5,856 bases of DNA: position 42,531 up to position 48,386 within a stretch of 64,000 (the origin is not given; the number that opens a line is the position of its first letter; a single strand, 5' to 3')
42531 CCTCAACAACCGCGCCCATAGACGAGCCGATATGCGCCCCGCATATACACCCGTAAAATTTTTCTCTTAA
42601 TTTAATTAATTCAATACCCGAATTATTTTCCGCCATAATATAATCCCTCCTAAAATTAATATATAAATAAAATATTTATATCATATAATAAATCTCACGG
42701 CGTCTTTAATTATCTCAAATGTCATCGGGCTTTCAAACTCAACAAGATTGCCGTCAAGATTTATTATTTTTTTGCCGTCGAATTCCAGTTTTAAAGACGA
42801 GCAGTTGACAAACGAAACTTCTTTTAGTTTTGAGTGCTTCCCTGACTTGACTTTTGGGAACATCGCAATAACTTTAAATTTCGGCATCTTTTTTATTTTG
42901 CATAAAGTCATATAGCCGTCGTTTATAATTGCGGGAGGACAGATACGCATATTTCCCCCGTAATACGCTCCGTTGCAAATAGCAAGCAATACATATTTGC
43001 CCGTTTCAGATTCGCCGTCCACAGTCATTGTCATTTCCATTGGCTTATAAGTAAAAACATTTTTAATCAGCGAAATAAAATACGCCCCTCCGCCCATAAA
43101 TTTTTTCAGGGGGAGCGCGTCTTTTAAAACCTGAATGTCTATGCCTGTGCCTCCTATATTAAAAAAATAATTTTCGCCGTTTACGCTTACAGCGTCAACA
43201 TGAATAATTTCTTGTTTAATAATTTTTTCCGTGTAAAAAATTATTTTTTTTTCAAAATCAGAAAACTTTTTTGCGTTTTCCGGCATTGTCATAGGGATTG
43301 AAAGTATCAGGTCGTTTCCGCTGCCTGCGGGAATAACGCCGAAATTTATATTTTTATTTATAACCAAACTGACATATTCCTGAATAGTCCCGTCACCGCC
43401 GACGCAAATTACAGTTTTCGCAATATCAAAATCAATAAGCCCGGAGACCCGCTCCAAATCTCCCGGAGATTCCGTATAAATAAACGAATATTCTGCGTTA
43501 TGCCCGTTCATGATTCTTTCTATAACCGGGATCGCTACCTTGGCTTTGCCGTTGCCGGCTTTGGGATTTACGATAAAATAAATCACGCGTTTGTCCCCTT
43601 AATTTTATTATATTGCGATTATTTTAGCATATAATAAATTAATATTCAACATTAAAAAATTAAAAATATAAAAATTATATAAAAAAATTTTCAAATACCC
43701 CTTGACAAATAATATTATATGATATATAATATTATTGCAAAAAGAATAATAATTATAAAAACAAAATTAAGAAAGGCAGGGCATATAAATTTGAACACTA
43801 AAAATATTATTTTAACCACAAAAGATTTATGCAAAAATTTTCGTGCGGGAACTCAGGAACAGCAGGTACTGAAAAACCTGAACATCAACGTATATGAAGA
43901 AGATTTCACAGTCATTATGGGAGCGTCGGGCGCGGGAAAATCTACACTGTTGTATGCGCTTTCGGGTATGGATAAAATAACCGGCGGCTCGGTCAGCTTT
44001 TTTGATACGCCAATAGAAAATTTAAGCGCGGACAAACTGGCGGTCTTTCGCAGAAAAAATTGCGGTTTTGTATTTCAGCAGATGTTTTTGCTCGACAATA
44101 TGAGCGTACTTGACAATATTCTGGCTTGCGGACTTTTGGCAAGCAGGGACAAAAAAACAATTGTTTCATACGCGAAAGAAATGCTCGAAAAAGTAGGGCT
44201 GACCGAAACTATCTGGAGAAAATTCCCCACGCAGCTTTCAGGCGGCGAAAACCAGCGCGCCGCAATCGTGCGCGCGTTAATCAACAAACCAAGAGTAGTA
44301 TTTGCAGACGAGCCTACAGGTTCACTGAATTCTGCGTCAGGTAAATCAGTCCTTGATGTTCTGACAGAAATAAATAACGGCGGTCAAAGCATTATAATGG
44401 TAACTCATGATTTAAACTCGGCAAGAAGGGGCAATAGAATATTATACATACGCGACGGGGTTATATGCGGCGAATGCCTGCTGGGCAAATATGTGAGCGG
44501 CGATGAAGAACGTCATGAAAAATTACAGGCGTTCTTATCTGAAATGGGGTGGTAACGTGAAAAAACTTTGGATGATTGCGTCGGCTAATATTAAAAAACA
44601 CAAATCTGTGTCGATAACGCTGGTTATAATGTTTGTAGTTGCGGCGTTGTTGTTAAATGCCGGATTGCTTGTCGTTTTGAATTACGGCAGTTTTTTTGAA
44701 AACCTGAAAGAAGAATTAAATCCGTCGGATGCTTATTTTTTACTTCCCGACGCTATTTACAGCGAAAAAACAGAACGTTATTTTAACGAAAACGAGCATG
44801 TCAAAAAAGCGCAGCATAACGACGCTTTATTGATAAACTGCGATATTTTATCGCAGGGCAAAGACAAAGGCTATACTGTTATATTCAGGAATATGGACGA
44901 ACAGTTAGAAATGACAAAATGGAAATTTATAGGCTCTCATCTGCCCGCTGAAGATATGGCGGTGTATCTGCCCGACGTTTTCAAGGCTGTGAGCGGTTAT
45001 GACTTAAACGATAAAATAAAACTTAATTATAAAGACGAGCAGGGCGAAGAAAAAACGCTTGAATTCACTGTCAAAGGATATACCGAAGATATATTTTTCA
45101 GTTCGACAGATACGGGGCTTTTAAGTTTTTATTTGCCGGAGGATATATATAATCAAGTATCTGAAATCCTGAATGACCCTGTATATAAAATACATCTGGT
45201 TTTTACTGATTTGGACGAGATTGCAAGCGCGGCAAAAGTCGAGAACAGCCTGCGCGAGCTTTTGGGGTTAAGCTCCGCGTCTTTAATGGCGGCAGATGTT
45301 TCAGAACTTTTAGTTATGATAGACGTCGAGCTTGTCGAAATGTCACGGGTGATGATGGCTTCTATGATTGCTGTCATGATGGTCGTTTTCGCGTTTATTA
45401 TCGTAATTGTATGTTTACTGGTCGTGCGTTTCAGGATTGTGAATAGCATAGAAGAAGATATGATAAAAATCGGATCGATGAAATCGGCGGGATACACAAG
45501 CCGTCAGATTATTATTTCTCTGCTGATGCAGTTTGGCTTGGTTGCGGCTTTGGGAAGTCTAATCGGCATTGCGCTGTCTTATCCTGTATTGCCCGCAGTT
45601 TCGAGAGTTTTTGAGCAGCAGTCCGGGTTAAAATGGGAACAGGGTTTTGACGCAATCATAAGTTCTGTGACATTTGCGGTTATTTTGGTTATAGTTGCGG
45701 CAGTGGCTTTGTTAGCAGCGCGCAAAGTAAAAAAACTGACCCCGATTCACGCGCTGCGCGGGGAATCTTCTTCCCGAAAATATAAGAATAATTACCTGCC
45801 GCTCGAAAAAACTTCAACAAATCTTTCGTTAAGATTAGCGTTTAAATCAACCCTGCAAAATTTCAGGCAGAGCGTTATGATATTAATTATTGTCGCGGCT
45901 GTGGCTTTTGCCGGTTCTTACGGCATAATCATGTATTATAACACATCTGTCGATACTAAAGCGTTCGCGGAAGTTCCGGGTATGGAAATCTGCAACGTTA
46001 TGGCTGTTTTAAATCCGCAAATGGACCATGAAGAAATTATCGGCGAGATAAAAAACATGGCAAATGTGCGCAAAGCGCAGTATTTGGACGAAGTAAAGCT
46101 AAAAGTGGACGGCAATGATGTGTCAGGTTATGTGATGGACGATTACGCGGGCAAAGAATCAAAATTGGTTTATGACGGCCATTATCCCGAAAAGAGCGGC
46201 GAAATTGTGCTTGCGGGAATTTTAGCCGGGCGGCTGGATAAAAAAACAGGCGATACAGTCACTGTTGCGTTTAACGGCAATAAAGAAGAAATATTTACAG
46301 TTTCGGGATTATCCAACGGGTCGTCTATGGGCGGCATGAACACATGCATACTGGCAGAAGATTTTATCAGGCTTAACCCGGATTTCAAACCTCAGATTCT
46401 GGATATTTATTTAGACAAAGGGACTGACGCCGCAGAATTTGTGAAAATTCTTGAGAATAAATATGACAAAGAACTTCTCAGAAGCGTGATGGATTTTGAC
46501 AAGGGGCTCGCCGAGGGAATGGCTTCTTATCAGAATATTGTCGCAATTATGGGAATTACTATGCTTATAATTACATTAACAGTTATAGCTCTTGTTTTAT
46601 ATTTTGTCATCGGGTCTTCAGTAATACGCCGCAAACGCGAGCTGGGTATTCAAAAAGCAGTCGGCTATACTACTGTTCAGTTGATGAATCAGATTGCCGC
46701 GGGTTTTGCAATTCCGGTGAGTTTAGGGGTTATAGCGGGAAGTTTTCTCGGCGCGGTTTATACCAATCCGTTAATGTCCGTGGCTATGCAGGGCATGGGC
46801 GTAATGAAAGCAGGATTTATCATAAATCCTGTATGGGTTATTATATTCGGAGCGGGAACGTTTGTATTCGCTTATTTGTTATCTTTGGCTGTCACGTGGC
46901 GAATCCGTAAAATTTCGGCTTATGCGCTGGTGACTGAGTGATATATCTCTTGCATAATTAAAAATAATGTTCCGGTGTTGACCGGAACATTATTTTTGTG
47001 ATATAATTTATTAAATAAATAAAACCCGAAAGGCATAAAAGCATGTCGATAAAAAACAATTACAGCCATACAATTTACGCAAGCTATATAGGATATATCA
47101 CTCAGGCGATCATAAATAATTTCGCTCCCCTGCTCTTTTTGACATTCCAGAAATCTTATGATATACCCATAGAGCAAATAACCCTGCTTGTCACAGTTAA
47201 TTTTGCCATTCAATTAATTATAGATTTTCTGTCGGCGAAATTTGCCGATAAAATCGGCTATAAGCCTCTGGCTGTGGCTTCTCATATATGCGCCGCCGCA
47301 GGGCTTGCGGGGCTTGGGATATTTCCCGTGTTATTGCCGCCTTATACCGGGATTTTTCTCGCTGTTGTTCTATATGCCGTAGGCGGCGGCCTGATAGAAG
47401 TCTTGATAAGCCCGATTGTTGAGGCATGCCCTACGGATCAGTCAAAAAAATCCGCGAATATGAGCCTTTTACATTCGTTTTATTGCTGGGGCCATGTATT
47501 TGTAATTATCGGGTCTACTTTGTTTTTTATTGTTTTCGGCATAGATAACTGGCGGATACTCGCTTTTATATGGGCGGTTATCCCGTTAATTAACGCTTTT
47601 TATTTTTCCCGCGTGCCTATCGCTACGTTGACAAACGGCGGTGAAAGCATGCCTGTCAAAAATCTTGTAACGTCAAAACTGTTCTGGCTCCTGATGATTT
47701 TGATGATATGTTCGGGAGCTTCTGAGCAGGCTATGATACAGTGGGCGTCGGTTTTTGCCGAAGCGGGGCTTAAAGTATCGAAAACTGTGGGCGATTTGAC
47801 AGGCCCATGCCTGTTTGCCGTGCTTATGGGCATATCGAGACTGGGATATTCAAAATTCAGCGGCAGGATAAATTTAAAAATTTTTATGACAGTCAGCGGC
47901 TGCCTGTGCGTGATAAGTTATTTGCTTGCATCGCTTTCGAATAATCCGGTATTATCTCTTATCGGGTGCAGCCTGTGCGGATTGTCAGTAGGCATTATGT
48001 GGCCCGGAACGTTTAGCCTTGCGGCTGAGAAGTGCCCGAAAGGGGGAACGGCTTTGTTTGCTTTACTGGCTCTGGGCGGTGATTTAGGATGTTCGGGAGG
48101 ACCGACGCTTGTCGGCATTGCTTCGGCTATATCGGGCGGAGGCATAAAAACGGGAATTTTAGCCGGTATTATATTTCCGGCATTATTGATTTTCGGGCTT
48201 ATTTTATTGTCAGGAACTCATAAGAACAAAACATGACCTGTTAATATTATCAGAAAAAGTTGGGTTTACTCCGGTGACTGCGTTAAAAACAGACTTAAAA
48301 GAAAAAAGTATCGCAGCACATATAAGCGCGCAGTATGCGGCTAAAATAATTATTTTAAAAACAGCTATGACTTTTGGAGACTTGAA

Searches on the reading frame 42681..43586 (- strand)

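Call 56: search_protein_families(library=pfam, proteins=[window:42681-43586:-], max_evalue=0.00001)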
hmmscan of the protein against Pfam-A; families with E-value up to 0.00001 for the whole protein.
window:42681-43586:- (301 aa): 2 families
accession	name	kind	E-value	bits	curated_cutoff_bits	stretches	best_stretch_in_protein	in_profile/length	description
PF19279.4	YegS_C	-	1.8e-25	90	27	1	147-299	5-156/158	YegS C-terminal NAD kinase beta sandwich-like domain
PF00781.29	DAGK_cat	-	1e-21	77.3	23.6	1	2-132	2-122/125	Diacylglycerol kinase catalytic domain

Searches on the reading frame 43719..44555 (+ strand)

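Call 56: search_protein_families(library=pfam, proteins=[window:43719-44555:+], max_evalue=0.00001)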
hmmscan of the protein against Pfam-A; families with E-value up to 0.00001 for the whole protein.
window:43719-44555:+ (278 aa): 3 families
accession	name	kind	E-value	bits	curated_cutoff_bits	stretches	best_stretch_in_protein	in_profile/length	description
PF00005.33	ABC_tran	-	4.3e-30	105.5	25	1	51-200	1-136/137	ABC transporter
PF13304.12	AAA_21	-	2.1e-07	31.8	27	0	63-127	1-68/304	AAA domain, putative AbiEii toxin, Type IV TA system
PF03193.22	RsgA_GTPase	-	4.5e-06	27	30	1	10-93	58-138/174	RsgA GTPase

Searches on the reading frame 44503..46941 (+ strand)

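Call 56: search_protein_families(library=pfam, proteins=[window:44503-46941:+], max_evalue=0.00001)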
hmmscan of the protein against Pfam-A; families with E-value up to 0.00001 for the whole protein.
window:44503-46941:+ (812 aa): 1 family
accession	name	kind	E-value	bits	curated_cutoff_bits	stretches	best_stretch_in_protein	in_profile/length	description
PF02687.27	FtsX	-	8.5e-24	84.4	25.5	2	295-412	2-118/120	FtsX-like permease C-terminal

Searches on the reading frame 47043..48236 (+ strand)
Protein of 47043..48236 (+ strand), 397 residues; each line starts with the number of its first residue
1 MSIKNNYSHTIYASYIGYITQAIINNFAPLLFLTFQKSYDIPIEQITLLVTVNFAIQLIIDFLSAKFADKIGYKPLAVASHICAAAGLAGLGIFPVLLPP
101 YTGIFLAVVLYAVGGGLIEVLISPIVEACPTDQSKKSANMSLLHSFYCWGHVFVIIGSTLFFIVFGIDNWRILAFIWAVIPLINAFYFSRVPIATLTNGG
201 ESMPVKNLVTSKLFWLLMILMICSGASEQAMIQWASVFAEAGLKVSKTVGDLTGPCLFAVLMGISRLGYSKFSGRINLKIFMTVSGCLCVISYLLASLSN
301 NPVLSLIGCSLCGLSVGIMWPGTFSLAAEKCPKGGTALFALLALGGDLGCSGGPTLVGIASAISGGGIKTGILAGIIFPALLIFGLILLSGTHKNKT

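Call 56: search_protein_families(library=pfam, proteins=[window:47043-48236:+], max_evalue=0.00001)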
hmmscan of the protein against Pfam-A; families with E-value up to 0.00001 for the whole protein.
window:47043-48236:+ (397 aa): 1 family
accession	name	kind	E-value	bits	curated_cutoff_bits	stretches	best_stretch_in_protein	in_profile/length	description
PF07690.21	MFS_1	-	1.4e-24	87.1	33.4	1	23-354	11-347/347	Major Facilitator Superfamily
